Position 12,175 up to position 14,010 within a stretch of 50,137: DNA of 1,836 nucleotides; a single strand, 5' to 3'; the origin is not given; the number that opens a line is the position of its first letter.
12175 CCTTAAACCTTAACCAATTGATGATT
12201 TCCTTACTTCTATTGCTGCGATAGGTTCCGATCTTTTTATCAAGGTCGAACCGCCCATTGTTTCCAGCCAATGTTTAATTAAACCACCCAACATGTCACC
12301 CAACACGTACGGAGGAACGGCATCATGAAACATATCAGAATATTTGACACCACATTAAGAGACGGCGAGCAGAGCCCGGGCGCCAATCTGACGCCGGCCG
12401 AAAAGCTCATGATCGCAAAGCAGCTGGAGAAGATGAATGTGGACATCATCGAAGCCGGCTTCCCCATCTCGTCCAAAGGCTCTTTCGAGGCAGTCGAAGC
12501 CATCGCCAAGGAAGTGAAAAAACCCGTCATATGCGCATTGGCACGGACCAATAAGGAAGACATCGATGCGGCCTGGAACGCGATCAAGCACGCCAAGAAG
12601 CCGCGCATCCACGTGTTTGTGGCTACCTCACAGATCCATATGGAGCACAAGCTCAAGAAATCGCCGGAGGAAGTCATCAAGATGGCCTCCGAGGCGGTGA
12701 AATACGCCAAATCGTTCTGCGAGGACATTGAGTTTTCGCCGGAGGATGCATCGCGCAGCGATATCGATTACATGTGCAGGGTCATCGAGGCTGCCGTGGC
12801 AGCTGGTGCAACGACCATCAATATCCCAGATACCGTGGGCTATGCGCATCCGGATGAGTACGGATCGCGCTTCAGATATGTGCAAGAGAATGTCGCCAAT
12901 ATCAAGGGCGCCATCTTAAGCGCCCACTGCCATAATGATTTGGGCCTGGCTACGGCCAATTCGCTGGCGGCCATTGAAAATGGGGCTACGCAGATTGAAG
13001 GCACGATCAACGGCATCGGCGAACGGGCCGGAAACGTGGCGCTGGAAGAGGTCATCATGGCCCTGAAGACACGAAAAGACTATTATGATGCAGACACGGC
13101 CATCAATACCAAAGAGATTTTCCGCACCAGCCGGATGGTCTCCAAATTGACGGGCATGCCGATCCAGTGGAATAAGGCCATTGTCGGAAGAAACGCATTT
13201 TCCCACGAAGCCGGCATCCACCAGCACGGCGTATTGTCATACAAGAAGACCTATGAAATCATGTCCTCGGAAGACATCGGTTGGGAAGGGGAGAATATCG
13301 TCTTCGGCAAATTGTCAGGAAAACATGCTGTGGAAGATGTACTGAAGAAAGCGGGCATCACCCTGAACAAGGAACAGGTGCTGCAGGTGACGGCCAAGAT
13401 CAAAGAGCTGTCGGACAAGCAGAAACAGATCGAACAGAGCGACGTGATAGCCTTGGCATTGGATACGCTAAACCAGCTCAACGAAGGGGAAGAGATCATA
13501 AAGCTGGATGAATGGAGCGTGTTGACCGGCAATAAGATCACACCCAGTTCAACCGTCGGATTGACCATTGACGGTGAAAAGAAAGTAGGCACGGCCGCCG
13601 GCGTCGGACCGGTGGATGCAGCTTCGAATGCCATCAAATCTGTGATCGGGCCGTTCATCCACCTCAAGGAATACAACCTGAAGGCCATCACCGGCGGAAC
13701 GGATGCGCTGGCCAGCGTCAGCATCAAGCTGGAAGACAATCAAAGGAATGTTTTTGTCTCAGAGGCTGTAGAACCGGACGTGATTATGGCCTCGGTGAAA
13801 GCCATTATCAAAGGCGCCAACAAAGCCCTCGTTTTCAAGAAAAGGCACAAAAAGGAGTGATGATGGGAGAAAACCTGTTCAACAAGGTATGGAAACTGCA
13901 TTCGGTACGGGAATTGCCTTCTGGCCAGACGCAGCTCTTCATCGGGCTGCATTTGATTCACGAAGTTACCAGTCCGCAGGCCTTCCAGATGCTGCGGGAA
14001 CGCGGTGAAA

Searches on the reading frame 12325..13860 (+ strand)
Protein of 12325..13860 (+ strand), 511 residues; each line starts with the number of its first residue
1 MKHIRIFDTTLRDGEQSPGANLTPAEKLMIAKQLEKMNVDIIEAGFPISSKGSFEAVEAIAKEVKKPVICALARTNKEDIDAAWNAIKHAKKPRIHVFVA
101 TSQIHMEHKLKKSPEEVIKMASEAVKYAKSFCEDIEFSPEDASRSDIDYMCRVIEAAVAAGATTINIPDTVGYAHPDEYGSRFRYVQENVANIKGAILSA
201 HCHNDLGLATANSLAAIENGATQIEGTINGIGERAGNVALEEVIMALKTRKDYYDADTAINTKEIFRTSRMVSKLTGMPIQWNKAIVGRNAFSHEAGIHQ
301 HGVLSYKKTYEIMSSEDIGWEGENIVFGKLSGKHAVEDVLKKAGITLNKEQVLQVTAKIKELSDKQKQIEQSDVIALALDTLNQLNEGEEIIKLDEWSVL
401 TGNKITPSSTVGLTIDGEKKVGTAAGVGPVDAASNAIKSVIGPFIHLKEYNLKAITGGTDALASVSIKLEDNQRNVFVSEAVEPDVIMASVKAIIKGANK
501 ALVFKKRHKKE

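Call 6: search_protein_families(library=ncbifam, proteins=[window:12325-13860:+])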
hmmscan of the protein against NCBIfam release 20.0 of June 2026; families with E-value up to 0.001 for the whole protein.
window:12325-13860:+ (511 aa): 26 families (the best 25 are shown)
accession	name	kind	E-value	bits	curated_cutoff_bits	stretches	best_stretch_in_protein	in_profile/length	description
NF002086.0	PRK00915.1-3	equivalog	3.7e-216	718.6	532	1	2-509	5-509/516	2-isopropylmalate synthase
TIGR00973.1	leuA_bact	equivalog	8.3e-203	674.3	598.7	1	4-498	2-493/494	2-isopropylmalate synthase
NF002087.0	PRK00915.1-4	equivalog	1.2e-200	667.4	729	1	3-509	6-510/516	2-isopropylmalate synthase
NF002088.0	PRK00915.1-5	equivalog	4.4e-192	639.1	697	1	1-509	1-506/514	2-isopropylmalate synthase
NF002084.0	PRK00915.1-1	equivalog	5e-174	579.7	748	1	3-502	4-500/523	2-isopropylmalate synthase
NF002085.0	PRK00915.1-2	subfamily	8.4e-167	555.9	517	1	1-503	11-501/504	2-isopropylmalate synthase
NF041069.1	IPMS_Sufob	equivalog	9.6e-128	426.6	600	1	4-383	1-370/371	isopropylmalate synthase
TIGR02090.1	LEU1_arch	subfamily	3.2e-126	421.3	484.75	1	4-376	1-361/363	isopropylmalate/citramalate/homocitrate synthases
TIGR02660.1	nifV_homocitr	equivalog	1.5e-90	304.1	462.9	1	4-374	2-361/365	homocitrate synthase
TIGR02146.1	LysS_fung_arch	equivalog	1.5e-87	294.1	413.55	1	6-360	1-343/344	homocitrate synthase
NF042434.1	IPMS_Lepto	equivalog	1.4e-81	274.4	500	1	3-366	5-373/374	2-isopropylmalate synthase LeuA2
TIGR00977.1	citramal_synth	equivalog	1.9e-68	231.1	450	1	4-502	2-517/526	citramalate synthase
NF042433.1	CitmalDyn_Leptosp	equivalog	1.6e-55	188.7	950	1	3-498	7-507/514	(R)-citramalate synthase CimA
NF002991.1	PRK03739.1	subfamily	5.8e-54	183.7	455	1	9-500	32-550/550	2-isopropylmalate synthase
TIGR00970.1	leuA_yeast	equivalog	1.9e-41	142.3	697.4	1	7-501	30-562/564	2-isopropylmalate synthase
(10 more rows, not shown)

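Call 8: find_encoding_contigs(protein=window:12325-13860:+, flank=3000, max_places=6)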
Protein window:12325-13860:+ (511 aa): 9 contigs read that carry it; 6 places shown.
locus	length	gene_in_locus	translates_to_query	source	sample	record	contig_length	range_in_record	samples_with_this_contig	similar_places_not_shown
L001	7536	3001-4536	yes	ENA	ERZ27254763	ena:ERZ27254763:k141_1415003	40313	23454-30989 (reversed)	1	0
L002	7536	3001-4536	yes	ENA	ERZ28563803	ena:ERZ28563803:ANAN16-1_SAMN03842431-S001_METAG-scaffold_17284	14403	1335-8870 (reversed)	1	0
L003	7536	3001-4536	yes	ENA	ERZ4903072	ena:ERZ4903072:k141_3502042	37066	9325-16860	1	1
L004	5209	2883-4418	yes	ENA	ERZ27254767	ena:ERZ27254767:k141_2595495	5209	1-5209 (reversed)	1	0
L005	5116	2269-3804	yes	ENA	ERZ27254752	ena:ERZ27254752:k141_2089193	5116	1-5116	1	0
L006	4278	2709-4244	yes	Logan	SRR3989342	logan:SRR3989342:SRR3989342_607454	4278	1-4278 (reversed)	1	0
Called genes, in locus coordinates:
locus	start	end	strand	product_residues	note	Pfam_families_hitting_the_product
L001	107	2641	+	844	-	PF01411:tRNA-synt_2c, PF07973:tRNA_SAD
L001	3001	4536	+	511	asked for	PF00682:HMGL-like, PF22617:HCS_D2, PF08502:LeuA_dimer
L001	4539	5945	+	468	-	PF00330:Aconitase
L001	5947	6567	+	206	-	PF00694:Aconitase_C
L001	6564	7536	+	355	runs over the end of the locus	PF00180:Iso_dh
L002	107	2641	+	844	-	PF01411:tRNA-synt_2c, PF07973:tRNA_SAD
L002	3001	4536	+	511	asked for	PF00682:HMGL-like, PF22617:HCS_D2, PF08502:LeuA_dimer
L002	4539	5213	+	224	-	PF00330:Aconitase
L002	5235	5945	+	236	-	PF00330:Aconitase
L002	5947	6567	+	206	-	PF00694:Aconitase_C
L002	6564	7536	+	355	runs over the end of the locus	PF00180:Iso_dh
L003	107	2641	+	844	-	PF01411:tRNA-synt_2c, PF07973:tRNA_SAD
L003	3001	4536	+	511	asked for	PF00682:HMGL-like, PF22617:HCS_D2, PF08502:LeuA_dimer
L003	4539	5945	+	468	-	PF00330:Aconitase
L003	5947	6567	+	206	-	PF00694:Aconitase_C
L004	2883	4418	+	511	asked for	PF00682:HMGL-like, PF22617:HCS_D2, PF08502:LeuA_dimer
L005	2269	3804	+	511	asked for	PF00682:HMGL-like, PF22617:HCS_D2, PF08502:LeuA_dimer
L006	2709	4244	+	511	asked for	PF00682:HMGL-like, PF22617:HCS_D2, PF08502:LeuA_dimer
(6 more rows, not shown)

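Call 10: find_related_loci(query=window:12325-13860:+, collection=genome_contigs, flank=3000)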
Query window:12325-13860:+ (511 aa) in genome_contigs; peptide patterns used: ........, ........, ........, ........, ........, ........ (x = any residue, [..] = any of these).
236 stretches matched a pattern; 123 encode a relative of the query (tblastn E <= 1e-3); the best 80 are kept; 80 distinct loci.
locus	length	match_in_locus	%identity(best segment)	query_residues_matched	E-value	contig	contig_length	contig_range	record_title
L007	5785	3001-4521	76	1-507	0e+0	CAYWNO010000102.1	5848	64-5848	MAG TPA_asm: uncultured Methanosarcinales archaeon isolate SRP178908_co1_9 genome assembly, contig: NODE_11962_length_58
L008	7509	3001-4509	58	2-506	0e+0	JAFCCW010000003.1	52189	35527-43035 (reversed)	MAG: Candidatus Iainarchaeum archaeon isolate Meg19_1012_Bin_161 Meg19_1012_Bin_161_scaffold_883, whole genome shotgun s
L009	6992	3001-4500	51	3-506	9e-168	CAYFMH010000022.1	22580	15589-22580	MAG TPA_asm: uncultured Candidatus Peribacteria bacterium isolate ERP019367_co2_130 genome assembly, contig: NODE_1640_l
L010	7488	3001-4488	52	4-502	2e-167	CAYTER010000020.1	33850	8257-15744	MAG TPA_asm: uncultured Syntrophomonadaceae bacterium isolate binchicken_co168_36 genome assembly, contig: NODE_2227_len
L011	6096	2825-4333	51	1-509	3e-168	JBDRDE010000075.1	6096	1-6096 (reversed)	MAG: Candidatus Omnitrophota bacterium isolate MEGAHIT-group-1.234 k141_2012887, whole genome shotgun sequence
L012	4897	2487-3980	52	2-502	3e-170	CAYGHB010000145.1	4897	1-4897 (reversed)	MAG TPA_asm: uncultured Syntrophomonadaceae bacterium isolate ERP113451_co2_179 genome assembly, contig: NODE_14555_leng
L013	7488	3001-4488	53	4-502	2e-166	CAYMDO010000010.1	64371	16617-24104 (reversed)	MAG TPA_asm: uncultured Syntrophomonadaceae bacterium isolate SRP257756_co1_217 genome assembly, contig: NODE_189_length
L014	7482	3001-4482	52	4-500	6e-165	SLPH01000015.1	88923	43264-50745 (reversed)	MAG: Syntrophomonadaceae bacterium isolate CSSed165cm_49 CSSed16-5cm-101, whole genome shotgun sequence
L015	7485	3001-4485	51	4-502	4e-163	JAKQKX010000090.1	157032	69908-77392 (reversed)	MAG: Candidatus Omnitrophota bacterium isolate USDV_maxbin.135_sub k141_843031, whole genome shotgun sequence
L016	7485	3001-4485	52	4-500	2e-162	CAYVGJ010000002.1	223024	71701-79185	MAG TPA_asm: uncultured bacterium isolate binchicken_co20_225 genome assembly, contig: NODE_106_length_223024_cov_36.709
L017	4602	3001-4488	50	3-500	1e-162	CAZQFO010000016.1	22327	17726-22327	MAG TPA_asm: uncultured Candidatus Peribacteria bacterium isolate SRP077602_co7_132 genome assembly, contig: NODE_11594_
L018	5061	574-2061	51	4-502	1e-162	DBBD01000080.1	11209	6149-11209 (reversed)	MAG TPA_asm: Firmicutes bacterium UBA993 UBA993_contig_964, whole genome shotgun sequence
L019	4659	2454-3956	51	6-510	5e-165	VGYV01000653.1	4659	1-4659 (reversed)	MAG: Planctomycetota bacterium isolate M_DeepCast_400m_m2_195 M_DeepCast_400m_m2_195_Ga0194112_10042511, whole genome sh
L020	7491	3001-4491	51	1-500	6e-160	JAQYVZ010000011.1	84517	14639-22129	MAG: Desulfuromonadales bacterium isolate Pyr_d60_bin35 Pyr_d60_bin.35.orig_d60_contig-145_255, whole genome shotgun seq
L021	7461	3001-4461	51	4-493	1e-159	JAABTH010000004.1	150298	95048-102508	MAG: Bacillota bacterium isolate S22.Bin020 Scaffold_3, whole genome shotgun sequence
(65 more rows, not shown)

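Call 17: find_homologous_proteins(query=window:12325-13860:+, max_evalue=1e-100)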
Query window:12325-13860:+ (511 aa): 7992 proteins with E <= 1e-100 among 8000 candidates; the best 120 are listed.
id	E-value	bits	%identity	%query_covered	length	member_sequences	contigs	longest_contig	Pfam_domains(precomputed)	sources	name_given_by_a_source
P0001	9.9e-269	910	80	100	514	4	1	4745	PF22617.2,PF00682.26,PF08502.16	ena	-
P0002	1.0e-263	893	78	99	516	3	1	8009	PF22617.2,PF00682.26,PF08502.16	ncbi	-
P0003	3.2e-263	892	77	99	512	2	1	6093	PF22617.2,PF00682.26,PF08502.16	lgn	-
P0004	3.6e-259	878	77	100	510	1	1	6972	PF22617.2,PF00682.26,PF08502.16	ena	-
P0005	7.1e-258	874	78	99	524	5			PF22617.2,PF00682.26,PF08502.16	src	-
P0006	1.4e-257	873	76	100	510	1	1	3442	PF22617.2,PF00682.26,PF08502.16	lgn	-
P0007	8.3e-257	870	77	99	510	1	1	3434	PF22617.2,PF00682.26,PF08502.16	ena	-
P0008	1.3e-256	870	77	99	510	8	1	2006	PF22617.2,PF00682.26,PF08502.16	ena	-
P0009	7.6e-256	867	77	100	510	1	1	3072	PF22617.2,PF00682.26,PF08502.16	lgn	-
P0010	3.6e-254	862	76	99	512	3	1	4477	PF22617.2,PF00682.26,PF08502.16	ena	-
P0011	9.5e-254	860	75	100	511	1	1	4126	PF22617.2,PF00682.26,PF08502.16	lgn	-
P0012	2.0e-253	859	75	100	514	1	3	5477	PF22617.2,PF00682.26,PF08502.16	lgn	-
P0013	2.6e-253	859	75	99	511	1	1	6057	PF22617.2,PF00682.26,PF08502.16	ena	-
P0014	7.5e-250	848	74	100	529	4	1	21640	PF22617.2,PF00682.26,PF08502.16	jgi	-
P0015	4.0e-248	842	75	99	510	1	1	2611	PF22617.2,PF00682.26,PF08502.16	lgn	-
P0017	1.1e-240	817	73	99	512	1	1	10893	PF22617.2,PF00682.26,PF08502.16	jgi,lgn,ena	-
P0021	1.6e-232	790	70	100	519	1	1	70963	PF22617.2,PF00682.26,PF08502.16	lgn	-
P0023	2.3e-231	787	71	99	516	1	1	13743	PF22617.2,PF00682.26,PF08502.16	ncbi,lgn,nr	ncbi:MAG: 2-isopropylmalate synthase [Nanoarchaeota archaeon]|nr:2-isopropylmalate synthase [Nanoarc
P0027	8.7e-222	755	67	99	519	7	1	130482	PF22617.2,PF00682.26,PF08502.16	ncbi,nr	ncbi:2-isopropylmalate synthase [Candidatus Woesearchaeota archaeon CG1_02_57_44]|nr:MAG: 2-isopropy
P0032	9.5e-215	732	65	100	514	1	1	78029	PF22617.2,PF00682.26,PF08502.16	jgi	jgi:2-isopropylmalate synthase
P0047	1.5e-210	718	64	100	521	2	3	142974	PF22617.2,PF00682.26,PF08502.16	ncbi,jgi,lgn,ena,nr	ncbi:MAG: 2-isopropylmalate synthase [Nanoarchaeota archaeon]|nr:2-isopropylmalate synthase [Nanoarc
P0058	4.3e-209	713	63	100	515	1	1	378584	PF22617.2,PF00682.26,PF08502.16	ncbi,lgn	-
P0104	3.0e-205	701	61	99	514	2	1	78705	PF22617.2,PF00682.26,PF08502.16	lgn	-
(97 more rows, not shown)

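Call 19: find_related_loci(query=A1, collection=metagenome_contigs, flank=2500)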
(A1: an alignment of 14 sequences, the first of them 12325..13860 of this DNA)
Query A1 (511 aa) in metagenome_contigs; peptide patterns used: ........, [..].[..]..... (x = any residue, [..] = any of these).
600 stretches matched a pattern (row limit reached: there are more); 588 encode a relative of the query (tblastn E <= 1e-3); the best 80 are kept; 80 distinct loci.
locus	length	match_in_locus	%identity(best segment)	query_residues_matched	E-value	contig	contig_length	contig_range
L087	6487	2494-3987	54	2-502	5e-175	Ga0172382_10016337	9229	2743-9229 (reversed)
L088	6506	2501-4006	50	2-508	5e-170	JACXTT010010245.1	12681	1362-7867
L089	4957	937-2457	51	1-511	9e-170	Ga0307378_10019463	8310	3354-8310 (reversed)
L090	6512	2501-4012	51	1-509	2e-168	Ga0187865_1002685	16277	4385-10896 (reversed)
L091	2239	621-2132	51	3-510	2e-180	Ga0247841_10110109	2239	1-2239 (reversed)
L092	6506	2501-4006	50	3-507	3e-166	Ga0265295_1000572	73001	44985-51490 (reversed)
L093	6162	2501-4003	49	3-508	1e-165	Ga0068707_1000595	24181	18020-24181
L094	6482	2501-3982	53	1-499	5e-165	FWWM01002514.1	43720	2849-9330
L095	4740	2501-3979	51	4-500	2e-165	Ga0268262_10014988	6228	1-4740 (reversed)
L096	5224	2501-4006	48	2-508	2e-163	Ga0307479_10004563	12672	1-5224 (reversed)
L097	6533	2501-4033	51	1-510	1e-162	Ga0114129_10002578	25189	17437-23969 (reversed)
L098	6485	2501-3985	52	4-500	2e-162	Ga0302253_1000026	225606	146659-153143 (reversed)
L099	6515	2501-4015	51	2-502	4e-162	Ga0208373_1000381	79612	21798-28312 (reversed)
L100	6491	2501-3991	52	2-502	5e-162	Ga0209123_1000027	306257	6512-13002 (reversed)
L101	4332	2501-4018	50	1-508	2e-163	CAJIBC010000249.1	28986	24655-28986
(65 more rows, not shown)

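Call 20: find_encoding_contigs(protein=P0001, flank=2500, max_places=2)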
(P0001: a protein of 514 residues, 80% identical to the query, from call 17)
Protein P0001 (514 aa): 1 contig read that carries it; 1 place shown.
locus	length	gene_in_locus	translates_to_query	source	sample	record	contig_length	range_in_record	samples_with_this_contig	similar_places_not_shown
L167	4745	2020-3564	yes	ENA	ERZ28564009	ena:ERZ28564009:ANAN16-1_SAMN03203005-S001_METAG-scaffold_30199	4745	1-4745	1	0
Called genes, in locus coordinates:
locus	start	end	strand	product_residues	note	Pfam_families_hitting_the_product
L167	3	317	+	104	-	?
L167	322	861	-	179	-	-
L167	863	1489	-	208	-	-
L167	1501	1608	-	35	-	-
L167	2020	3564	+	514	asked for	PF00682:HMGL-like, PF22617:HCS_D2, PF08502:LeuA_dimer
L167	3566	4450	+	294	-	PF01063:Aminotran_4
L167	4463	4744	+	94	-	?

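Call 21: find_encoding_contigs(protein=P0014, flank=2500, max_places=2)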
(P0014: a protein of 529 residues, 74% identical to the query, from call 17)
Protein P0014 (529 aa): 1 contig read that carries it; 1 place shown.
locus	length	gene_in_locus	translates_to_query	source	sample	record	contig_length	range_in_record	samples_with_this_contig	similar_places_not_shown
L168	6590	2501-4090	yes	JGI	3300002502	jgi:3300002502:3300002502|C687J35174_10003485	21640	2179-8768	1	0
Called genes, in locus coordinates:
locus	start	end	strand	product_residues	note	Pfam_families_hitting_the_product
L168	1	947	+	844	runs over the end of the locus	PF01411:tRNA-synt_2c, PF07973:tRNA_SAD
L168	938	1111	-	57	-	-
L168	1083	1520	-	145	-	-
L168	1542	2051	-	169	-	-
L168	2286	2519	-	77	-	-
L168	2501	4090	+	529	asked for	PF00682:HMGL-like, PF22617:HCS_D2, PF08502:LeuA_dimer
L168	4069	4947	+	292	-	PF01063:Aminotran_4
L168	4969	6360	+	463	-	PF00330:Aconitase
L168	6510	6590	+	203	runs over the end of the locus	PF00694:Aconitase_C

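Call 22: find_encoding_contigs(protein=P0021, flank=2500, max_places=2)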
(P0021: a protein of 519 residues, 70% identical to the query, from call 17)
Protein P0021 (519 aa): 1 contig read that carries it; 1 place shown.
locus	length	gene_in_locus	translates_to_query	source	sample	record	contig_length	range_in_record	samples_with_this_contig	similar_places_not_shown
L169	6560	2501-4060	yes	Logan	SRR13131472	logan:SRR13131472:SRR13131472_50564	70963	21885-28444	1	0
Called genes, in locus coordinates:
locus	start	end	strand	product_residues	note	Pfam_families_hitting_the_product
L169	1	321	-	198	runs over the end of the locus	PF00702:Hydrolase, PF13419:HAD_2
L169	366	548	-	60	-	-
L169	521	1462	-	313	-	-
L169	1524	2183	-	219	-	PF10263:SprT-like (faint)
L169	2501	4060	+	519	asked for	PF00682:HMGL-like, PF22617:HCS_D2, PF08502:LeuA_dimer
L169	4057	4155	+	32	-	-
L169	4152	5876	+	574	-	PF02776:TPP_enzyme_N, PF00205:TPP_enzyme_M, PF02775:TPP_enzyme_C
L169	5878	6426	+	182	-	PF01842:ACT, PF22629:ACT_AHAS_ss, PF13710:ACT_5, PF10369:ALS_ss_C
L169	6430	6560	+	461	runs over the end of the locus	PF00330:Aconitase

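Call 23: find_encoding_contigs(protein=P0027, flank=2500, max_places=2)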
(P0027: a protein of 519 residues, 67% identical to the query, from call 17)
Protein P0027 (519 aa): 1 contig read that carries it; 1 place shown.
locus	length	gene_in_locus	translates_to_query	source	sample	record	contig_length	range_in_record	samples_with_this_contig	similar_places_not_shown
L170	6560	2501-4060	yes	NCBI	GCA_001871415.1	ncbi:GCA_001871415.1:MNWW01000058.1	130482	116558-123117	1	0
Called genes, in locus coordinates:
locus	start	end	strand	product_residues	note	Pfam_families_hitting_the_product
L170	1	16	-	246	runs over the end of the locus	PF13649:Methyltransf_25 (faint), PF05175:MTS, PF06325:PrmA (weak), PF13847:Methyltransf_31 (weak)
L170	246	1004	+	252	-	PF01978:TrmB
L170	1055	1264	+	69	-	-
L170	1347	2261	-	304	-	PF01063:Aminotran_4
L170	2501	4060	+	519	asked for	PF00682:HMGL-like, PF22617:HCS_D2, PF08502:LeuA_dimer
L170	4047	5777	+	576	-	PF02776:TPP_enzyme_N, PF00205:TPP_enzyme_M, PF02775:TPP_enzyme_C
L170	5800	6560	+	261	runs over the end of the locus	PF01842:ACT, PF13710:ACT_5, PF22629:ACT_AHAS_ss, PF10369:ALS_ss_C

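Call 29: find_encoding_contigs(protein=P0023, flank=2500, max_places=1)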
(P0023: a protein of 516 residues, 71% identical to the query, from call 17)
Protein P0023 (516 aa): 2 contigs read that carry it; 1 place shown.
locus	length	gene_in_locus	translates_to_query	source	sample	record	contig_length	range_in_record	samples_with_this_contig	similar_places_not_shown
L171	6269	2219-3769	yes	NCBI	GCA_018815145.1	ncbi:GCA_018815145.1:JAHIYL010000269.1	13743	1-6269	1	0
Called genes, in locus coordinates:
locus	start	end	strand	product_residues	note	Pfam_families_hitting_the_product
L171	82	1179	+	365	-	-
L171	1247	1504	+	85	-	-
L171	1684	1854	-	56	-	-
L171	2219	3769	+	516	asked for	PF00682:HMGL-like, PF22617:HCS_D2, PF08502:LeuA_dimer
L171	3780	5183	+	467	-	PF00330:Aconitase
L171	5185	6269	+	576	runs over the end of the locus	PF00694:Aconitase_C, PF00180:Iso_dh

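Call 30: find_encoding_contigs(protein=P0032, flank=2500, max_places=1)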
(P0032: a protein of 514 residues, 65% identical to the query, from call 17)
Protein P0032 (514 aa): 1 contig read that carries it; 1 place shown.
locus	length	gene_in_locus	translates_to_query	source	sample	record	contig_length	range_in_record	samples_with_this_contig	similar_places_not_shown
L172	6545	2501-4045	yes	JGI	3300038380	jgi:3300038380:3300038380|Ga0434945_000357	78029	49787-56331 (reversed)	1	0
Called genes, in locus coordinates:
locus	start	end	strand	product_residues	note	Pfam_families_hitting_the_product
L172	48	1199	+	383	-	PF00483:NTP_transferase (weak), PF01128:IspD, PF02348:CTP_transf_3, PF12804:NTP_transf_3, PF02542:YgbB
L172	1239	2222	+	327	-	PF01063:Aminotran_4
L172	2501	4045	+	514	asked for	PF00682:HMGL-like, PF22617:HCS_D2, PF08502:LeuA_dimer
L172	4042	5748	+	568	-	PF02776:TPP_enzyme_N, PF00205:TPP_enzyme_M, PF02775:TPP_enzyme_C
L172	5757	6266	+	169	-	PF01842:ACT, PF22629:ACT_AHAS_ss, PF13710:ACT_5, PF10369:ALS_ss_C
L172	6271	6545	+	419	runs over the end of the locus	PF00330:Aconitase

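Call 31: find_encoding_contigs(protein=P0058, flank=2500, max_places=1)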
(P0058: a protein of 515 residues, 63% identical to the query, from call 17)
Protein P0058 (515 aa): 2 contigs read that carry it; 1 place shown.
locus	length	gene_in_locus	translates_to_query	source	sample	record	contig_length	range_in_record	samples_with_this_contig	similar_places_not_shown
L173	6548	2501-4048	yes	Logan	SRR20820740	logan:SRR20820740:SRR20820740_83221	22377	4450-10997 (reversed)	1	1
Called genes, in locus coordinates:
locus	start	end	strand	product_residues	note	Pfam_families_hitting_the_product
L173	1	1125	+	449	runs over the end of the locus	PF00155:Aminotran_1_2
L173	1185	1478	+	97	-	-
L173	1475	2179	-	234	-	-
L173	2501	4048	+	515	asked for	PF00682:HMGL-like, PF22617:HCS_D2, PF08502:LeuA_dimer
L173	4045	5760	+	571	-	PF02776:TPP_enzyme_N, PF00205:TPP_enzyme_M, PF02775:TPP_enzyme_C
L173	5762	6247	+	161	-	PF01842:ACT, PF22629:ACT_AHAS_ss, PF13710:ACT_5, PF10369:ALS_ss_C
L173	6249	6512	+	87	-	PF06249:EutQ (weak), PF05899:Cupin_3, PF07883:Cupin_2 (weak)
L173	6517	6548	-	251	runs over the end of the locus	PF01978:TrmB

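Call 32: find_encoding_contigs(protein=P0104, flank=2500, max_places=1)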
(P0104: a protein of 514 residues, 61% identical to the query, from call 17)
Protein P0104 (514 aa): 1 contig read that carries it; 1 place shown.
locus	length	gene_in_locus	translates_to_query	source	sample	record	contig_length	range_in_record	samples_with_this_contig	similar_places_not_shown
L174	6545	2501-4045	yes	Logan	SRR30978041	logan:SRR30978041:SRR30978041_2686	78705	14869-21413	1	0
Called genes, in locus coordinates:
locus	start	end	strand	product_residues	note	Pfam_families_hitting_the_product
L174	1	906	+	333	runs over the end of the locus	PF02826:2-Hacid_dh_C, PF03446:NAD_binding_2 (weak), PF03807:F420_oxidored (weak), PF07991:KARI_N, PF01450:KARI_C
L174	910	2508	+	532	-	PF00682:HMGL-like, PF22617:HCS_D2, PF08502:LeuA_dimer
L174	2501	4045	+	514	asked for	PF00682:HMGL-like, PF22617:HCS_D2, PF08502:LeuA_dimer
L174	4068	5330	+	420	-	PF00330:Aconitase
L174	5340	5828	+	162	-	PF00694:Aconitase_C, PF06434:Aconitase_2_N (weak)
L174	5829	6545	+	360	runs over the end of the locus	PF00180:Iso_dh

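Call 35: find_encoding_contigs(protein=P0002, flank=2500, max_places=1)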
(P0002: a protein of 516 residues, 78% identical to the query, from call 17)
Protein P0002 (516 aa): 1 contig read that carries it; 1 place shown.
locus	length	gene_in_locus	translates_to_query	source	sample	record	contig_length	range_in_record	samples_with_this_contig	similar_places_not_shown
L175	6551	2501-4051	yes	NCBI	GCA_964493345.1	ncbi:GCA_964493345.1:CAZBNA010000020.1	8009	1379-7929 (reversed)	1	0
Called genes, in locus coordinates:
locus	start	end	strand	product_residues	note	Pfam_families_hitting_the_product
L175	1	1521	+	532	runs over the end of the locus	?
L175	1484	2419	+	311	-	PF01063:Aminotran_4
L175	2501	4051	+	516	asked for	PF00682:HMGL-like, PF22617:HCS_D2, PF08502:LeuA_dimer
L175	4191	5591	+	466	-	PF00330:Aconitase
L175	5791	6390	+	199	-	PF00694:Aconitase_C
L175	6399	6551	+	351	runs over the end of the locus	PF00180:Iso_dh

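Call 36: find_encoding_contigs(protein=P0017, flank=2500, max_places=1)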
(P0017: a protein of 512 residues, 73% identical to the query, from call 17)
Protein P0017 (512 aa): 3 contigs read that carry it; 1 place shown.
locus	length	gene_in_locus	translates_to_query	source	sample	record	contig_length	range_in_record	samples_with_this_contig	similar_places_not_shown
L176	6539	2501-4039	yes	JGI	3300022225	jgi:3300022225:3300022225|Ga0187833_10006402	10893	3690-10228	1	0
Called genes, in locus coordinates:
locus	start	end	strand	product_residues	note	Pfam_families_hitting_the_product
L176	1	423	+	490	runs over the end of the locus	PF04055:Radical_SAM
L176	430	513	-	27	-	-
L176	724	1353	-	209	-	PF04493:Endonuclease_5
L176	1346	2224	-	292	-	PF01351:RNase_HII, PF11858:DUF3378 (weak)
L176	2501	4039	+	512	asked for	PF00682:HMGL-like, PF22617:HCS_D2, PF08502:LeuA_dimer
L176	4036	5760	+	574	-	PF02776:TPP_enzyme_N, PF00205:TPP_enzyme_M, PF02775:TPP_enzyme_C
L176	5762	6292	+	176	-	PF01842:ACT, PF22629:ACT_AHAS_ss, PF13710:ACT_5, PF10369:ALS_ss_C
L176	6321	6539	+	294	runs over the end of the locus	?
